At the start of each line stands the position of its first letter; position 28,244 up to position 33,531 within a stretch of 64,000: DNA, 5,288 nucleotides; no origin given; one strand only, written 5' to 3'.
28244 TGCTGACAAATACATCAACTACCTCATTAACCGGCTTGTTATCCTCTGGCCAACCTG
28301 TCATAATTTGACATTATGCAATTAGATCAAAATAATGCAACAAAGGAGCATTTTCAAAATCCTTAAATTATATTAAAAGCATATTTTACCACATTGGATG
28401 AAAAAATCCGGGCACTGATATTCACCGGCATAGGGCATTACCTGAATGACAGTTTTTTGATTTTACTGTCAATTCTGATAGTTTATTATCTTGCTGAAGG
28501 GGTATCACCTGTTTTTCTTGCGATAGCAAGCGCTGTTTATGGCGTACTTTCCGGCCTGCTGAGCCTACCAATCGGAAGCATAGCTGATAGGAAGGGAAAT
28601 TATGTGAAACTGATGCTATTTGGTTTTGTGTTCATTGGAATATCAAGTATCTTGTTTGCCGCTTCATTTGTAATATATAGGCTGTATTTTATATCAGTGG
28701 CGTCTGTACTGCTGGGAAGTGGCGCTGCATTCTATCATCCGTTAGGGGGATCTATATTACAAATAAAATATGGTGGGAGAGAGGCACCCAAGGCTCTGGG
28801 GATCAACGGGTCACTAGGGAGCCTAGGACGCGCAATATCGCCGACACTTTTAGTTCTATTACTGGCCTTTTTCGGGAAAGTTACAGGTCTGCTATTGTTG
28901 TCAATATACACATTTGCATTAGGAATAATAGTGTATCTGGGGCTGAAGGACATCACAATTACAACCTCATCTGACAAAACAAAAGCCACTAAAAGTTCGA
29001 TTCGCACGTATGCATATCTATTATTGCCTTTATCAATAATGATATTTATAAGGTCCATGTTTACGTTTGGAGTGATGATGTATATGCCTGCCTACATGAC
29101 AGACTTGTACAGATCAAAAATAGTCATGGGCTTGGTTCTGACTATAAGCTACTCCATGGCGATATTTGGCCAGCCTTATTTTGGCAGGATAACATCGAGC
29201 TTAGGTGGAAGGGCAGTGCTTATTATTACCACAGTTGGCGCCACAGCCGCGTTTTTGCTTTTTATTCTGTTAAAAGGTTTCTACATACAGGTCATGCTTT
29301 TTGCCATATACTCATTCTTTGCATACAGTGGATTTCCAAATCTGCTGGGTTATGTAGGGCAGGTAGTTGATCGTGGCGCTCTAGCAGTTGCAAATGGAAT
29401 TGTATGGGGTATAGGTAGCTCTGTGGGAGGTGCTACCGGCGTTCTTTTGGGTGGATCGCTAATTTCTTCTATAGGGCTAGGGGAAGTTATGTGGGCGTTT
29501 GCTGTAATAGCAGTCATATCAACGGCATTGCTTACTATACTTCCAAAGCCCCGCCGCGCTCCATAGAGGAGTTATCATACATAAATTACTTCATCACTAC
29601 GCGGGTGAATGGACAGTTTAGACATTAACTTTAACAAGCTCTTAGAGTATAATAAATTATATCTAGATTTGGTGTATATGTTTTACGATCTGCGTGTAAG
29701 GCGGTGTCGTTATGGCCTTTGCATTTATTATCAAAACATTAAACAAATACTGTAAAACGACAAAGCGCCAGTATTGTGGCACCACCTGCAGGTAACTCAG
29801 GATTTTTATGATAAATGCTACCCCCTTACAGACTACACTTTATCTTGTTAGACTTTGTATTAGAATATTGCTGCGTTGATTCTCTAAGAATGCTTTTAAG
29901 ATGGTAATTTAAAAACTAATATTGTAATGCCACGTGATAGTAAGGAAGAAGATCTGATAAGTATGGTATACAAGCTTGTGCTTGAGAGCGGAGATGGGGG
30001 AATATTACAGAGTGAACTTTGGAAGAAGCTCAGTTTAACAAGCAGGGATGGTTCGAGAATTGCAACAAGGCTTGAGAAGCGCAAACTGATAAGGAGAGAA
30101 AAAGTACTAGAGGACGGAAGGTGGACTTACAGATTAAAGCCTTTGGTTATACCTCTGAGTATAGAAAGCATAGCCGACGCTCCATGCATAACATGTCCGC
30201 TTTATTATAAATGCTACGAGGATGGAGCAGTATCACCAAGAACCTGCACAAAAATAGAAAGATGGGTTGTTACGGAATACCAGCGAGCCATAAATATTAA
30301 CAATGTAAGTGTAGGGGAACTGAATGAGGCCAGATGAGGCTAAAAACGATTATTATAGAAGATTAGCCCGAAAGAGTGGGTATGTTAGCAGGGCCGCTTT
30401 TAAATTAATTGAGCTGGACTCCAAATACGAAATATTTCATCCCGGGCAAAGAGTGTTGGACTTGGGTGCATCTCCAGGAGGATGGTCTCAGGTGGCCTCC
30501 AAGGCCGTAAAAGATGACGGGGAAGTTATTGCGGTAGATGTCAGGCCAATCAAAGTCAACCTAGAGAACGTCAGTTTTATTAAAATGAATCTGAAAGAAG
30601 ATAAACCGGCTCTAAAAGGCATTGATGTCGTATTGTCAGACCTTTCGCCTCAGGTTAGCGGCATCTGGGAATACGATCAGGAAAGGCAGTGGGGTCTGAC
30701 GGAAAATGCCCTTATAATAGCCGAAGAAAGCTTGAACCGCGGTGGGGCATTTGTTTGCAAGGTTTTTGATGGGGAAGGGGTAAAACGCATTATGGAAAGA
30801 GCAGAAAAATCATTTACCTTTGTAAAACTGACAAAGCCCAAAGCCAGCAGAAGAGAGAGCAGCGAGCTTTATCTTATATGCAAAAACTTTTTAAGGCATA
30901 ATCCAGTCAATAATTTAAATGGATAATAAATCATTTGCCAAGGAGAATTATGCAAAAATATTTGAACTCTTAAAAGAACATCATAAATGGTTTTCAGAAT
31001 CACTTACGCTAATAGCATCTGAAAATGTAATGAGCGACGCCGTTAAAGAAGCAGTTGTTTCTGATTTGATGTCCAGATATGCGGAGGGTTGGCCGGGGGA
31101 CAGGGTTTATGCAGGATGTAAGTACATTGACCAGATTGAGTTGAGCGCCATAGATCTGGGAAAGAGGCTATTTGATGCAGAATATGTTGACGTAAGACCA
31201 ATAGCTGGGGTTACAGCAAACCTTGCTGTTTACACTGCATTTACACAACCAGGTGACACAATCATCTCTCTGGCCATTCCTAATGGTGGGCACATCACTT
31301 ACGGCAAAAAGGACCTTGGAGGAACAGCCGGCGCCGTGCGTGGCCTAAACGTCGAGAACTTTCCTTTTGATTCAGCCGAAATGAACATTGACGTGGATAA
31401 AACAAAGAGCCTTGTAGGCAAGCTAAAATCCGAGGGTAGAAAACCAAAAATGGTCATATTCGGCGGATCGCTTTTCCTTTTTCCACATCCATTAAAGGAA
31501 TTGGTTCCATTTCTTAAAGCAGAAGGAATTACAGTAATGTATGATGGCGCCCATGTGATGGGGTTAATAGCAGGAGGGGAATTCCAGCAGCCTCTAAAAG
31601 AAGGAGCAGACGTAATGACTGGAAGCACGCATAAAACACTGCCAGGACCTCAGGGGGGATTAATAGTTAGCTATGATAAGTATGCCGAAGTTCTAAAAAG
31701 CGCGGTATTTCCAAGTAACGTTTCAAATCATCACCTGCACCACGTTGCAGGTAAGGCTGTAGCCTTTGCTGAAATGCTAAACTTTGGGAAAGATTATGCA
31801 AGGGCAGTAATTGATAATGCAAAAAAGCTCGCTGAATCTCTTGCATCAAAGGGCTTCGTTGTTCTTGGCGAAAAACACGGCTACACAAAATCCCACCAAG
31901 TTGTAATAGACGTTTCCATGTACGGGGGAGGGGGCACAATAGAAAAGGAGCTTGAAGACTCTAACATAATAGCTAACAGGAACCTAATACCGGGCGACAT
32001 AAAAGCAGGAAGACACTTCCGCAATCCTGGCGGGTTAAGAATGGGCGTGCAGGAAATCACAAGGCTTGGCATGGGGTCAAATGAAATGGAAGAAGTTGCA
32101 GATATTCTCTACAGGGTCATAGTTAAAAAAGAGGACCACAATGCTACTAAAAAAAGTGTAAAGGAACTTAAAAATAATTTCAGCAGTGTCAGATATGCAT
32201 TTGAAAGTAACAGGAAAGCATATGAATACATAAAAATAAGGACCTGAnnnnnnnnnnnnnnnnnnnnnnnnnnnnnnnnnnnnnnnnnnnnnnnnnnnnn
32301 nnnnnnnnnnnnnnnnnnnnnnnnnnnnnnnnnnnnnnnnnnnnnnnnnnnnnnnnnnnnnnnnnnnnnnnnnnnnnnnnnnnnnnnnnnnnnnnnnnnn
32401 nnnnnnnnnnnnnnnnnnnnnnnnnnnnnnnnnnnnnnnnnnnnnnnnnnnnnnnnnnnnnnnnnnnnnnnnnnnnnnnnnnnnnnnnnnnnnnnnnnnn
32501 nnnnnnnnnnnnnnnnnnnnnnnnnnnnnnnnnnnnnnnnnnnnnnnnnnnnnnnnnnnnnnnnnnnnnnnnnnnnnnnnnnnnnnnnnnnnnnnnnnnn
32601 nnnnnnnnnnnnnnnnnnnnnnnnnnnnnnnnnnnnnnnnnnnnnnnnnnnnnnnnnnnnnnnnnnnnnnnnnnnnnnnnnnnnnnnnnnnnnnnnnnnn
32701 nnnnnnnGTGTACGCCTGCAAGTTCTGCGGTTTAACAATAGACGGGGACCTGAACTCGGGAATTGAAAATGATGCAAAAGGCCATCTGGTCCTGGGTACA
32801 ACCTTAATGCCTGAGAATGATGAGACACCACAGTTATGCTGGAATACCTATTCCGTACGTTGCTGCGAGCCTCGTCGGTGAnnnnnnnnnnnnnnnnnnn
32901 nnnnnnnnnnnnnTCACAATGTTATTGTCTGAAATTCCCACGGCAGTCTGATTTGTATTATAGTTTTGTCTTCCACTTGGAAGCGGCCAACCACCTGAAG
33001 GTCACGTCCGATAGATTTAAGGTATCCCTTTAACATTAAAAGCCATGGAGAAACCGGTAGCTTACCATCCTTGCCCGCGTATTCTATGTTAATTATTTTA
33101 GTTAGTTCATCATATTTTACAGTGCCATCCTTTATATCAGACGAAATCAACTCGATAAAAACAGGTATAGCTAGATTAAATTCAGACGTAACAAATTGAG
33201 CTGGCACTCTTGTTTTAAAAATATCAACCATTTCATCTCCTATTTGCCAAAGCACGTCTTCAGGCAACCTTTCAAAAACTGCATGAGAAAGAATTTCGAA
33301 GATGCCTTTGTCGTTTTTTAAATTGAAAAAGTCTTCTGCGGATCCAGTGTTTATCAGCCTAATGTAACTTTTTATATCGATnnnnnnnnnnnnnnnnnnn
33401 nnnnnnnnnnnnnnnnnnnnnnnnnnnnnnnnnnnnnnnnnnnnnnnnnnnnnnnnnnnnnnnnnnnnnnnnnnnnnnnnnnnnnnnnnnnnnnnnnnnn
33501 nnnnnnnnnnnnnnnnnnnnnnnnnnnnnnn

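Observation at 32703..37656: ESCRT-III x2 / Vps4 / 4-Cys cassette with a divergent TrmB-like regulator and no CdvA, bracketed by direct tnpB-relic repeats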

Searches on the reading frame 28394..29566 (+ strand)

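Call 91: search_protein_families(library=pfam, proteins=[window:28394-29566:+], max_evalue=0.00001)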
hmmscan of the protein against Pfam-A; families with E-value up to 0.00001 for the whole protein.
window:28394-29566:+ (390 aa): 1 family
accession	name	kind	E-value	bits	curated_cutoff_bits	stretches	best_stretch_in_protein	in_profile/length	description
PF07690.21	MFS_1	-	2.9e-36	125.5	33.4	2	14-336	7-334/347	Major Facilitator Superfamily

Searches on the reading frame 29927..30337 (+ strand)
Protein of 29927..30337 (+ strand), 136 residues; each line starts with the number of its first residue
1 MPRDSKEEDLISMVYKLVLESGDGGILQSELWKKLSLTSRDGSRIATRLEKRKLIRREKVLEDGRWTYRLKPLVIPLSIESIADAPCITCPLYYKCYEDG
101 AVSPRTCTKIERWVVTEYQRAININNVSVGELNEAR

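Call 3: search_protein_families(library=pfam, proteins=[window:29927-30337:+], max_evalue=0.1)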
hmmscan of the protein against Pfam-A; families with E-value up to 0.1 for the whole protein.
window:29927-30337:+ (136 aa): 4 families
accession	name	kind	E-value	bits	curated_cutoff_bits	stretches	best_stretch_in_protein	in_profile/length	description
PF05158.18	RNA_pol_Rpc34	-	6.7e-08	32.8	28.4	2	81-114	298-331/332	RNA polymerase Rpc34 subunit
PF01047.28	MarR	-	1.4e-05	25.3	24.6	1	24-65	16-57/59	MarR family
PF12802.13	MarR_2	-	4.2e-05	24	27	1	19-65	14-60/61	MarR family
PF24657.1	DUF7646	-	0.076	13.4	27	0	13-56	18-61/85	Domain of unknown function (DUF7646)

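Call 87: search_protein_families(library=ncbifam, proteins=[window:29927-30337:+], max_evalue=0.01)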
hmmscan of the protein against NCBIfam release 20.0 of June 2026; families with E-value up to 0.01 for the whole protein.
window:29927-30337:+ (136 aa): 1 family
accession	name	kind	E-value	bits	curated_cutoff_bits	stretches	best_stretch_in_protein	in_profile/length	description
NF053777.1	Saro0803TransReg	equivalog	0.0083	15.8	200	0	18-66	44-92/140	Saro_0803 family transcriptional regulator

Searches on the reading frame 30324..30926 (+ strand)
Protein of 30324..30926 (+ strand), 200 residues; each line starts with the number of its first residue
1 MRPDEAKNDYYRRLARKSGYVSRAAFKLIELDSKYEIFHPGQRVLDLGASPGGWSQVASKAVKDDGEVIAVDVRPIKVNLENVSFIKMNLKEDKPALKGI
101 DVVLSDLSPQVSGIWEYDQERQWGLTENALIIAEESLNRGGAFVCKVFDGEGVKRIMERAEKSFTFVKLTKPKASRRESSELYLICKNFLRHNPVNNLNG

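Call 87: search_protein_families(library=ncbifam, proteins=[window:30324-30926:+], max_evalue=0.01)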
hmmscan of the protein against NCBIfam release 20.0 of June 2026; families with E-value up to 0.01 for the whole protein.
window:30324-30926:+ (200 aa): 14 families
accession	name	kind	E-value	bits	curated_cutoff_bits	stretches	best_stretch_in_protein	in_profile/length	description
TIGR00438.1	rrmJ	equivalog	9.2e-57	191.6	300.15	1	9-189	1-188/188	23S rRNA (uridine(2552)-2'-O)-methyltransferase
NF008390.0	PRK11188.1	equivalog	7.9e-41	140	269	1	6-186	17-204/209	23S rRNA (uridine(2552)-2'-O)-methyltransferase RlmE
TIGR00478.1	tly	subfamily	2.9e-09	36.6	185.8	1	14-75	49-108/228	TlyA family rRNA (cytidine-2'-O)-methyltransferase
NF049952.1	23rRNACMtaseTlyA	equivalog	2e-08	34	250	1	14-74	51-109/236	23S rRNA (cytidine-2'-O)-methyltransferase TlyA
NF011494.0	PRK14902.1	equivalog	1.1e-05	24.4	319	1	39-90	249-300/444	16S rRNA (cytosine(967)-C(5))-methyltransferase RsmB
NF008734.0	PRK11760.1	equivalog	1.2e-05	24.9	176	1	22-87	193-255/359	23S rRNA (cytidine(2498)-2'-O)-methyltransferase RlmM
TIGR00446.1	nop2p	subfamily_domain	9.1e-05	21.8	210.45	1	39-79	70-110/264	NOL1/NOP2/sun family putative RNA methylase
NF011495.0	PRK14903.1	equivalog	0.00019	20.4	503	1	38-94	235-291/431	16S rRNA (cytosine(967)-C(5))-methyltransferase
TIGR04198.1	paramyx_RNAcap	equivalog_domain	0.00047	18.3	185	1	126-190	648-714/938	mRNA capping enzyme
NF047649.1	MTase_UXPK_star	exception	0.00082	18.5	460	1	38-89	75-126/283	methyltransferase/UXPK-star double selenoprotein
NF008823.0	PRK11873.1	subfamily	0.00097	18.7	263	1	38-78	75-115/272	arsenite methyltransferase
NF011493.0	PRK14901.1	equivalog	0.0011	17.9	540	1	39-78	253-292/447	16S rRNA (cytosine(967)-C(5))-methyltransferase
NF041567.1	mtaseRsmF_Thermus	equivalog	0.0052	15.4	690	1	39-84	91-138/443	16S rRNA (cytosine(1407)-C(5))-methyltransferase RsmF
TIGR00563.1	rsmB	equivalog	0.0096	15.1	269.05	0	40-90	245-295/437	16S rRNA (cytosine(967)-C(5))-methyltransferase RsmB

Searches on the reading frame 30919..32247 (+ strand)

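Call 87: search_protein_families(library=ncbifam, proteins=[window:30919-32247:+], max_evalue=0.01)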
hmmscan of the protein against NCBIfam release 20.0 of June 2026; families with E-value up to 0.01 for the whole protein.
window:30919-32247:+ (442 aa): 11 families
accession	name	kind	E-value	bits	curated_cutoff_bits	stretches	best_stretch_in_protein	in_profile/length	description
NF000586.1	PRK00011.1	subfamily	4.6e-137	457.1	335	1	13-422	3-402/404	serine hydroxymethyltransferase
TIGR04506.1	F_threo_transal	equivalog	1.4e-67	228.8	650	1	13-432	5-412/609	fluorothreonine transaldolase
NF010094.0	PRK13580.1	equivalog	1.5e-61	208.5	735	2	116-415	172-459/496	glycine hydroxymethyltransferase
NF005394.0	PRK06939.1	equivalog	5.7e-09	35.2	460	1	160-321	159-326/397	glycine C-acetyltransferase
NF047603.1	SerpalmtaseAlphaP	equivalog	1.3e-07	30.6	670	1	160-316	162-321/399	serine palmitoyltransferase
NF047599.1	SerpalmtaseBetaP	equivalog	9.2e-07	27.9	500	1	189-316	190-320/394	serine palmitoyltransferase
TIGR01822.1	2am3keto_CoA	equivalog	1.4e-06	27.5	493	1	158-321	153-322/393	glycine C-acetyltransferase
TIGR00474.1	selA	equivalog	0.00011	21.3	267.9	1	192-268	234-317/455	L-seryl-tRNA(Sec) selenium transferase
NF003346.0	PRK04366.1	equivalog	0.0047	15.7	441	1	183-247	223-284/487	aminomethyl-transferring glycine dehydrogenase subunit GcvPB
NF005526.0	PRK07179.1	equivalog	0.0071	14.9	428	0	191-318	199-329/407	alpha-hydroxyketone-type quorum-sensing autoinducer synthase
TIGR00858.1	bioF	equivalog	0.0089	14.8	426.45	0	190-264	168-246/365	8-amino-7-oxononanoate synthase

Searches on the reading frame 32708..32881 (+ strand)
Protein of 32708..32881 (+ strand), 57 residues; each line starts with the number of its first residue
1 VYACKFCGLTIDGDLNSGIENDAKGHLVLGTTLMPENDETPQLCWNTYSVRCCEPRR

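Call 3: search_protein_families(library=pfam, proteins=[window:32708-32881:+], max_evalue=0.1)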
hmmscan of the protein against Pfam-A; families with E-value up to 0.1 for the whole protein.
window:32708-32881:+ (57 aa): 0 families

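Call 69: find_related_loci(query=window:32708-32881:+, collection=metagenome_contigs, flank=3000)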
Query window:32708-32881:+ (57 aa) in metagenome_contigs; peptide patterns used: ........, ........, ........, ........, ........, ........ (x = any residue, [..] = any of these).
121 stretches matched a pattern; 2 encode a relative of the query (tblastn E <= 1e-3); 2 distinct loci.
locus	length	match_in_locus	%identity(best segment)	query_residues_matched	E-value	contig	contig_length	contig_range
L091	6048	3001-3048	69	33-48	3e-6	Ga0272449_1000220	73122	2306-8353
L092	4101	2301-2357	68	1-17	4e-6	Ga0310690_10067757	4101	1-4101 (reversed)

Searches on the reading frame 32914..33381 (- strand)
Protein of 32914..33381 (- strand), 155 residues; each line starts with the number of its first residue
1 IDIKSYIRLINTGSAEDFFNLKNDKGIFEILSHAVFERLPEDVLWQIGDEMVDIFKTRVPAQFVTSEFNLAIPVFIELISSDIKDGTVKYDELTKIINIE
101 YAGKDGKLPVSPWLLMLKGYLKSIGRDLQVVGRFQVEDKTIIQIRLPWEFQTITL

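Call 82: predict_structure(alignment_id=A7)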
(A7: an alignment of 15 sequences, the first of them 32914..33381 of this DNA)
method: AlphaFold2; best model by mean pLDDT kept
length: 155 residues; sequences in the alignment: 15
mean_pLDDT: 87.5   pTM: 0.78
mean pLDDT of the five models: 87.5, 86.7, 86.7, 86.3, 86.0
residues with pLDDT >= 90: 93; 70-90: 53; 50-70: 5; < 50: 4
segments of 3 or more residues with pLDDT < 50: 152-155
pLDDT, mean of each block of 10 residues (from residue 1): 72 79 80 92 95 86 87 95 92 94 89 96 94 94 87 46
secondary structure, 60 per line:
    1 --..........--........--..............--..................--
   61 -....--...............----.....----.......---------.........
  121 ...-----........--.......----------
elements in order: H3-12 H15-22 H25-38 H41-58 H62-65 H68-82 E87-91 E96-102 H112-123 E129-136 E139-145
